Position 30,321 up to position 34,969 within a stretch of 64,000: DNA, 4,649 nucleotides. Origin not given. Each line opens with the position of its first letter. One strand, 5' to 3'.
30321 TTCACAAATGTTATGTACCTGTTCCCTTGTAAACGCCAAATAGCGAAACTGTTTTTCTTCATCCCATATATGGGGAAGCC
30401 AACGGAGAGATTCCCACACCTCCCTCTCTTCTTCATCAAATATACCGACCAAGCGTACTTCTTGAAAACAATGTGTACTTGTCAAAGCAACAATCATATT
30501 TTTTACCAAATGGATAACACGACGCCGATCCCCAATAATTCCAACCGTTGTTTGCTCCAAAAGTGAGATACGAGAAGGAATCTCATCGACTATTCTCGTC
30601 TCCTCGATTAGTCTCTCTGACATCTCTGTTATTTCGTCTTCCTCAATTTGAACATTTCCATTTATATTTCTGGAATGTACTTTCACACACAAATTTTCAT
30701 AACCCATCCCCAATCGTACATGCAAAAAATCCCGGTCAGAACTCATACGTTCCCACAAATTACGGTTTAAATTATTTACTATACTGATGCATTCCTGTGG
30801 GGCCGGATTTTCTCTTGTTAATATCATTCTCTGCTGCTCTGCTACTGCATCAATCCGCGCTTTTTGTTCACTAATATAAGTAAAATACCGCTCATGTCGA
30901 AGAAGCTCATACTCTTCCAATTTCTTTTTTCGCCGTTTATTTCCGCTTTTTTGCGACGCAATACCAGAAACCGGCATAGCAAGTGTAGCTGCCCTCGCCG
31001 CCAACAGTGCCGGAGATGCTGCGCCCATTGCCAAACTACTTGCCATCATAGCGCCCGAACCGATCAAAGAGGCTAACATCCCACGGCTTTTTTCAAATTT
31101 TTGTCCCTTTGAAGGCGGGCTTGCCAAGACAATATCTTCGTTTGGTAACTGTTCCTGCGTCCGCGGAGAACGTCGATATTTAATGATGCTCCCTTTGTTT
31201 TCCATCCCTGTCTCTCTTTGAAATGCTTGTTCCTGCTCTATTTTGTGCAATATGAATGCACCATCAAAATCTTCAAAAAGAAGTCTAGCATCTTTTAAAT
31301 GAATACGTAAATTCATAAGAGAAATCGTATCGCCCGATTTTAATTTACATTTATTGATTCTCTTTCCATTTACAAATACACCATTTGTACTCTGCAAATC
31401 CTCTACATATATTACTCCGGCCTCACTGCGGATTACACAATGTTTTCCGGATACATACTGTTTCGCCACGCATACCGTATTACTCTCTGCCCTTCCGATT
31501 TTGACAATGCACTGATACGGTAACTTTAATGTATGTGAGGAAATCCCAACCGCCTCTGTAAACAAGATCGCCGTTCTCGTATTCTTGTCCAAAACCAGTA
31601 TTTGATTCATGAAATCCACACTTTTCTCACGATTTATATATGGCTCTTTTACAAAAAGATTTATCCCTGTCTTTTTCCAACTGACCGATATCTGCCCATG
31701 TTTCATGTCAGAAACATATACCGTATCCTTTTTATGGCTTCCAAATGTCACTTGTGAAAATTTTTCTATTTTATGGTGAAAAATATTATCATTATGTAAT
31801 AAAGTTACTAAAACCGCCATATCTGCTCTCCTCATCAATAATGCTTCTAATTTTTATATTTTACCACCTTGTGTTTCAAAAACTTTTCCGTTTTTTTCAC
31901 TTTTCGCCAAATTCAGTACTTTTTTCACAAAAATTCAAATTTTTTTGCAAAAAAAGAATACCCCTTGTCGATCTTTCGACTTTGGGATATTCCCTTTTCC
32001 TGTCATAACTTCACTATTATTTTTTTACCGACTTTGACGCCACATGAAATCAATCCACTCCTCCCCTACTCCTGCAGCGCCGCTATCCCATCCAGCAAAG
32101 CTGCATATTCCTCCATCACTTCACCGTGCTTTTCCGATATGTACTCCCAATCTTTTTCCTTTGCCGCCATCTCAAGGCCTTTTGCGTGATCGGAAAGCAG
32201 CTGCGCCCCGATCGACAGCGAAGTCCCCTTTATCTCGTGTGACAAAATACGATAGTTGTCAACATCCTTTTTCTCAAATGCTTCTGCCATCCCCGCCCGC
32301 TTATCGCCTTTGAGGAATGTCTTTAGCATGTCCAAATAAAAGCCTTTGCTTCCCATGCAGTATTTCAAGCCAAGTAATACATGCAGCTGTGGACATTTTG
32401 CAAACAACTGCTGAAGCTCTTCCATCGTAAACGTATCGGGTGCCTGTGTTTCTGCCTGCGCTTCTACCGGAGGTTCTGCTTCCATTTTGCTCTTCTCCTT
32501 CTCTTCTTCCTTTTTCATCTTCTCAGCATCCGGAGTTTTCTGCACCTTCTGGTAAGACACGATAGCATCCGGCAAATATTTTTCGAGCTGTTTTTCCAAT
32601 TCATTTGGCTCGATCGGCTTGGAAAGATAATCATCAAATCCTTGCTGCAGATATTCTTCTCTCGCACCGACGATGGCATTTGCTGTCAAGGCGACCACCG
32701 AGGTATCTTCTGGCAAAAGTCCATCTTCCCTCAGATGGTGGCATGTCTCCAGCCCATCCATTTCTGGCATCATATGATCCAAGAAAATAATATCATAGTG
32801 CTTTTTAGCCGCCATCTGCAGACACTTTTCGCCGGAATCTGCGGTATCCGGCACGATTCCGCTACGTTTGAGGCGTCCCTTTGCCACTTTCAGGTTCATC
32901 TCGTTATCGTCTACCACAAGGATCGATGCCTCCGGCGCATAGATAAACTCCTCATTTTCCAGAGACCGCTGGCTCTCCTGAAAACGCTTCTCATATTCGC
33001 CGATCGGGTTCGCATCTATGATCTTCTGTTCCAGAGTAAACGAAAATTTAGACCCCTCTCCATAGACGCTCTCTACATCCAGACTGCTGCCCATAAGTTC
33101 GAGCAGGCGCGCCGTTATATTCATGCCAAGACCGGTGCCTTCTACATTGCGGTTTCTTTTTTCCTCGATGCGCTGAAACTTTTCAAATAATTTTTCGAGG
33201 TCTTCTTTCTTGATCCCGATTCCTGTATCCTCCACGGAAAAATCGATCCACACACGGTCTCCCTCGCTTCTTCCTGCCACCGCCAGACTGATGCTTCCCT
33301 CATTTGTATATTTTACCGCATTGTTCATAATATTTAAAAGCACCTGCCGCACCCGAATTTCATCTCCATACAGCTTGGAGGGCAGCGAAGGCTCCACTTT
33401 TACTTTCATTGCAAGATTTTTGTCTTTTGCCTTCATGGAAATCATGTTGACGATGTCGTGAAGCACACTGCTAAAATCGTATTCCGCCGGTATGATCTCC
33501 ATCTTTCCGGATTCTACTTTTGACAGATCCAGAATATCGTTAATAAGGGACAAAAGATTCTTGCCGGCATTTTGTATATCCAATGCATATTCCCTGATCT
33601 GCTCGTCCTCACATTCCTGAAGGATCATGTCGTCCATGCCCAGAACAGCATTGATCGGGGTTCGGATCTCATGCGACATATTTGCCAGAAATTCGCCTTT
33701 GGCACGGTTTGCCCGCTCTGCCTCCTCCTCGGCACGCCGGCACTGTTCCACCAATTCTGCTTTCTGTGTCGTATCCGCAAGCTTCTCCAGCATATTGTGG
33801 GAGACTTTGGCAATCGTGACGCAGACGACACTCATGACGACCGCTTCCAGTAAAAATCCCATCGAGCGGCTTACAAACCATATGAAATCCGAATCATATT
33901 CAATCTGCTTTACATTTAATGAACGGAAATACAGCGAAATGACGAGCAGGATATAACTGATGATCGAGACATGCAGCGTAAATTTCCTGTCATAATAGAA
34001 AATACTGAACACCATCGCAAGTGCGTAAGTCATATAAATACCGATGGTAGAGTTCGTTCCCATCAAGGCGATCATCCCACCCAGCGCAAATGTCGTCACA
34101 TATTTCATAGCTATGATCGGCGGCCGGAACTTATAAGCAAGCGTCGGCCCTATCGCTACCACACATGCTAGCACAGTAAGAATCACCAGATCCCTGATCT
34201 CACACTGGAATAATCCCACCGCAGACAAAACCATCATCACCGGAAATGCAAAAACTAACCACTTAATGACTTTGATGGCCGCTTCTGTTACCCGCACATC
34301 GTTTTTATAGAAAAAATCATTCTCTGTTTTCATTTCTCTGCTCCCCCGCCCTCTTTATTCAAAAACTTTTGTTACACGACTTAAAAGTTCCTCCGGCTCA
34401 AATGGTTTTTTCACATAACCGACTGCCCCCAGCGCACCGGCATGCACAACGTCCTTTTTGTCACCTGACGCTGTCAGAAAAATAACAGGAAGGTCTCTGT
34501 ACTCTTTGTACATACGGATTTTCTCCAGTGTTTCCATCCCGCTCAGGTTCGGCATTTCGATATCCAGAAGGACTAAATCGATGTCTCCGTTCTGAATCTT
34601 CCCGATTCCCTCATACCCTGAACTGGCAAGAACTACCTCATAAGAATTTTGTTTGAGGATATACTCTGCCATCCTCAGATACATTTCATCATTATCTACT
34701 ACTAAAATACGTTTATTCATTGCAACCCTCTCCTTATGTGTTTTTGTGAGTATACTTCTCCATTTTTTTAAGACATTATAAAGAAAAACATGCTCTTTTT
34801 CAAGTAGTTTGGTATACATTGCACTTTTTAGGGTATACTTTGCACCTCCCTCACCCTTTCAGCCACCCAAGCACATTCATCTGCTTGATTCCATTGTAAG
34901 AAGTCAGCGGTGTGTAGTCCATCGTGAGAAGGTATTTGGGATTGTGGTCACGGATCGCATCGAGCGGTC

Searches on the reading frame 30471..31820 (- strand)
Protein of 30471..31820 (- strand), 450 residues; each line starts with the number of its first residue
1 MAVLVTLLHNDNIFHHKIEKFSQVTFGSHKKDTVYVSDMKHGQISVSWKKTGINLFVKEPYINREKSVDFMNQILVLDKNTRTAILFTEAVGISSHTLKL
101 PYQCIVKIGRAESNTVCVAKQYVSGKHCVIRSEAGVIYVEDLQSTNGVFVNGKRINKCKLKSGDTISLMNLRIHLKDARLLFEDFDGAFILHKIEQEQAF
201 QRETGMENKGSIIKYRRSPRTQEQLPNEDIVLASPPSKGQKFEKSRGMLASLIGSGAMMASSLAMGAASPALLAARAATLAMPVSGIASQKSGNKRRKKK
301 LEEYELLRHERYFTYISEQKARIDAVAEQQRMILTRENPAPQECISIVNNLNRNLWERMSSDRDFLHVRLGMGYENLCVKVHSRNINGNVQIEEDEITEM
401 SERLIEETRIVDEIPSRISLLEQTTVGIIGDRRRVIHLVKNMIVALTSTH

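Call 19: find_related_loci(query=window:30471-31820:-, collection=metagenome_contigs, flank=10000)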
Query window:30471-31820:- (450 aa) in metagenome_contigs; peptide patterns used: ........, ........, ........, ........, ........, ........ (x = any residue, [..] = any of these).
137 stretches matched a pattern; 5 encode a relative of the query (tblastn E <= 1e-3); 5 distinct loci.
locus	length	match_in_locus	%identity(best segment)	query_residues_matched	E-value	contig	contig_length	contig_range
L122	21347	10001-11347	60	1-450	2e-168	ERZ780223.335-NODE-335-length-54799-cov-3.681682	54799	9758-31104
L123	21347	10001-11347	60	1-450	2e-167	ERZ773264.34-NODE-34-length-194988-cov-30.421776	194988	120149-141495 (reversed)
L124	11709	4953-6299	60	1-450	6e-167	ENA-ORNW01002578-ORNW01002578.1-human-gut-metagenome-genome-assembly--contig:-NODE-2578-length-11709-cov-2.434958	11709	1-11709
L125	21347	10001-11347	60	1-450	7e-167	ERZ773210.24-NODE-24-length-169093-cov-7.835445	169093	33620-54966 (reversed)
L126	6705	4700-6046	60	1-450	1e-167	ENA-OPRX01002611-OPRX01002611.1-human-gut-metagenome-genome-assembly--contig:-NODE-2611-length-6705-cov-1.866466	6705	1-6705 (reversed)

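Call 25: search_protein_families(library=pfam, proteins=[L123:6-1451:+, L123:1585-2517:+, L123:2579-3277:+, L123:3470-4396:+, L123:4547-5443:+, L123:5584-6975:+, L123:7090-8046:+, L123:8064-9371:+, L123:14580-15086:+, L123:15100-15891:+])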
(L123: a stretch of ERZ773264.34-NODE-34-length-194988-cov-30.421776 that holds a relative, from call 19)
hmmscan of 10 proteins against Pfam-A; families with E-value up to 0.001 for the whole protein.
L123:6-1451:+ (481 aa): 3 families
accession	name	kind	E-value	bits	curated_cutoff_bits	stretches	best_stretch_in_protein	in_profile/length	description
PF05580.18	Peptidase_S55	-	1.1e-76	258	25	1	275-481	2-210/210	SpoIVB peptidase S55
PF17820.7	PDZ_6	-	1.3e-07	31.7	27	1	210-257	6-54/54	PDZ domain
PF14685.13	PDZ_Tricorn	-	0.00047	20.5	25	0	219-261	40-82/88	Tricorn protease PDZ domain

L123:1585-2517:+ (310 aa): 1 family
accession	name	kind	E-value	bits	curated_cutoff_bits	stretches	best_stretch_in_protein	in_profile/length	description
PF01699.29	Na_Ca_ex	-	2.5e-69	232.5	24.9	2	169-307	3-149/151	Sodium/calcium exchanger protein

L123:2579-3277:+ (232 aa): 2 families
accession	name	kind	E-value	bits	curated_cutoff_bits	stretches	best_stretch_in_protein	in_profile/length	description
PF13241.12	NAD_binding_7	-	4.6e-34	117.5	22.1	1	29-138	2-104/104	Putative NAD(P)-binding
PF10414.14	CysG_dimeriser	-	2.5e-06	27.6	23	1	174-207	2-35/58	Sirohaem synthase dimerisation region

L123:3470-4396:+ (308 aa): 5 families
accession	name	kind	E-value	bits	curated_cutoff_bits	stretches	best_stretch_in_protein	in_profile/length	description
PF12849.12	PBP_like_2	-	2.5e-40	139.4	27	2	193-305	6-125/267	PBP superfamily domain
PF13531.11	SBP_bac_11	-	4.4e-10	40.1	25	1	135-180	179-226/227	Bacterial extracellular solute-binding protein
PF12727.12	PBP_like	-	4.3e-07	29.7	27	0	216-306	2-89/193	PBP superfamily domain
PF01547.30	SBP_bac_1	-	9.9e-06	26.2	26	1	51-173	149-307/307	Bacterial extracellular solute-binding protein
PF13416.11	SBP_bac_8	-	0.00044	20.6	27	0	101-189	181-267/279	Bacterial extracellular solute-binding protein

L123:4547-5443:+ (298 aa): 1 family
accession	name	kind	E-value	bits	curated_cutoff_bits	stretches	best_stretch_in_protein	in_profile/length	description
PF00528.27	BPD_transp_1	-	3.3e-21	76.3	26.4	1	86-294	2-181/184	Binding-protein-dependent transport system inner membrane component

L123:5584-6975:+ (463 aa): 1 family
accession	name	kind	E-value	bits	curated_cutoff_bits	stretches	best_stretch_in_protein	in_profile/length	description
PF06541.16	ABC_trans_CmpB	-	1.4e-85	285.4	25.9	2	38-189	1-150/151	Putative ABC-transporter type IV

L123:7090-8046:+ (318 aa): 3 families
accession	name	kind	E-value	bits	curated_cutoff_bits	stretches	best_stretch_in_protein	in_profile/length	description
PF16868.10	NMT1_3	-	3.4e-74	250.5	27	1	27-311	1-289/289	NMT1-like family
PF09084.16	NMT1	-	3.8e-08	33.9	20.5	1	106-203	65-163/216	NMT1/THI5 like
PF12974.12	Phosphonate-bd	-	9.4e-07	28.9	27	1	103-271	69-215/242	ABC transporter, phosphonate, periplasmic substrate-binding protein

L123:8064-9371:+ (435 aa): 2 families
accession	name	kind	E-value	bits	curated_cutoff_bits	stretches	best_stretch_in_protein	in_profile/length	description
PF03616.19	Glt_symporter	-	1.4e-114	383.1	26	1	43-403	1-367/368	Sodium/glutamate symporter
PF05145.17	AbrB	-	1.3e-05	24.7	29.2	1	50-165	156-263/314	Transition state regulatory protein AbrB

L123:14580-15086:+ (168 aa): 0 families

L123:15100-15891:+ (263 aa): 0 families

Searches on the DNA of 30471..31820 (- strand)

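Call 49: search_rna_families(source=L123, start=9580, end=10010, threshold=evalue, max_evalue=1)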
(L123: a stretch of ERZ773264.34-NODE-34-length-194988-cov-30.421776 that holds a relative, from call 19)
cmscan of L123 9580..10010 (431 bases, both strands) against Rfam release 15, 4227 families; matches with E-value up to 1: 1.
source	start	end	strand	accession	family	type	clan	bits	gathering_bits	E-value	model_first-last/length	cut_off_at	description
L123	9703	9770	+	RF03821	mir-2002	Gene; miRNA;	-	20.2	49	0.22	1-68/68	no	mir-2002 microRNA precursor family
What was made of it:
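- Tried and rejected: Rfam on the short transcription unit in L123 (call 49).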

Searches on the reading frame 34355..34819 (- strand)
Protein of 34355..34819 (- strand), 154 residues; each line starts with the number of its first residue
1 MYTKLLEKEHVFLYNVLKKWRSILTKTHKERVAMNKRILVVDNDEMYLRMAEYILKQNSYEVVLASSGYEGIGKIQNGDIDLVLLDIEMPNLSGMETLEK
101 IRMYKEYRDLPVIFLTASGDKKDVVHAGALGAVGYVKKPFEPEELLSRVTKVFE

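Call 9: search_protein_families(library=pfam, proteins=[window:34355-34819:-])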
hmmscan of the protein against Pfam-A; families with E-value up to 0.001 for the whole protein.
window:34355-34819:- (154 aa): 1 family
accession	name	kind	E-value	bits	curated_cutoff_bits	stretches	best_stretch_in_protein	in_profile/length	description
PF00072.30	Response_reg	-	8.8e-29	100.4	30.2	1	38-149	1-110/111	Response regulator receiver domain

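Call 93: search_protein_families(library=ncbifam, proteins=[window:34355-34819:-], max_evalue=0.01)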
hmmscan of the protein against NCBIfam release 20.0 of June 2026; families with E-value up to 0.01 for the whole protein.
window:34355-34819:- (154 aa): 103 families (the best 25 are shown)
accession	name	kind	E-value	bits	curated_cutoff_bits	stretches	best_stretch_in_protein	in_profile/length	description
TIGR02154.1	PhoB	equivalog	1.4e-25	89.9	296.2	1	34-152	1-119/226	phosphate regulon transcriptional regulator PhoB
NF040689.1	MtrAB_MtrA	equivalog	2.7e-23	82.5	300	1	38-150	1-110/219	MtrAB system response regulator MtrA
NF040534.1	resp_reg_YycF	equivalog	1.6e-21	76.6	340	1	36-150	1-112/231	response regulator YycF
NF012227.0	AdeR_RR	equivalog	2.4e-21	76.3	340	1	34-152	10-125/239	efflux system response regulator transcription factor AdeR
NF007135.0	PRK09581.1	equivalog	3e-21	75.8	474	1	34-150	1-117/457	PleD family two-component system response regulator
NF008296.0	PRK11083.1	equivalog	4.6e-21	75.3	273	1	35-152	3-117/228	two-component system response regulator CreB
NF053854.1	RespRegPhoBBctds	equivalog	4.8e-21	75.2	270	1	38-153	1-115/225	two-component system response regulator PhoB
NF045944.1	ResRegRpaBCyano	equivalog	9.4e-21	74.2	330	1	39-153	1-112/229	response regulator transcription factor RpaB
NF033117.2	vanR_ACDEGLN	exception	1.1e-20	74.3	350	1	38-150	1-110/226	VanR-ABDEGLN family response regulator transcription factor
NF033120.0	vanR_FM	exception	2.5e-20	73.1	460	1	37-150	5-115/231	vancomycin resistance response regulator transcription factor, VanR-F/VanR-M family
NF008199.0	PRK10955.1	equivalog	6e-20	72.2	341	1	35-152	2-114/232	envelope stress response regulator transcription factor CpxR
NF051850.1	RespRegRprY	equivalog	6.1e-20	71.6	370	1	37-153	6-120/234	response regulator transcription factor RprY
NF045717.1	DVU0259_DivK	exception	8.8e-20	71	160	1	34-152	1-115/117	DVU0259 family response regulator domain-containing protein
NF007901.0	PRK10610.1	equivalog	1.9e-19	70.1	189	1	35-154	5-125/129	chemotaxis response regulator CheY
NF041733.1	resp_reg_CseB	equivalog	3e-19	69.3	350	1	37-152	2-114/228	two-component system response regulator CseB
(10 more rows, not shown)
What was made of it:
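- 32066..34819 (-): Hybrid histidine kinase (HisKA-HATPase-REC-Hpt) and a receiver-only protein directly upstream of promoter D. Neither has a DNA-binding output domain. They are context, and possibly an input pathway. Calls 9 and 93.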
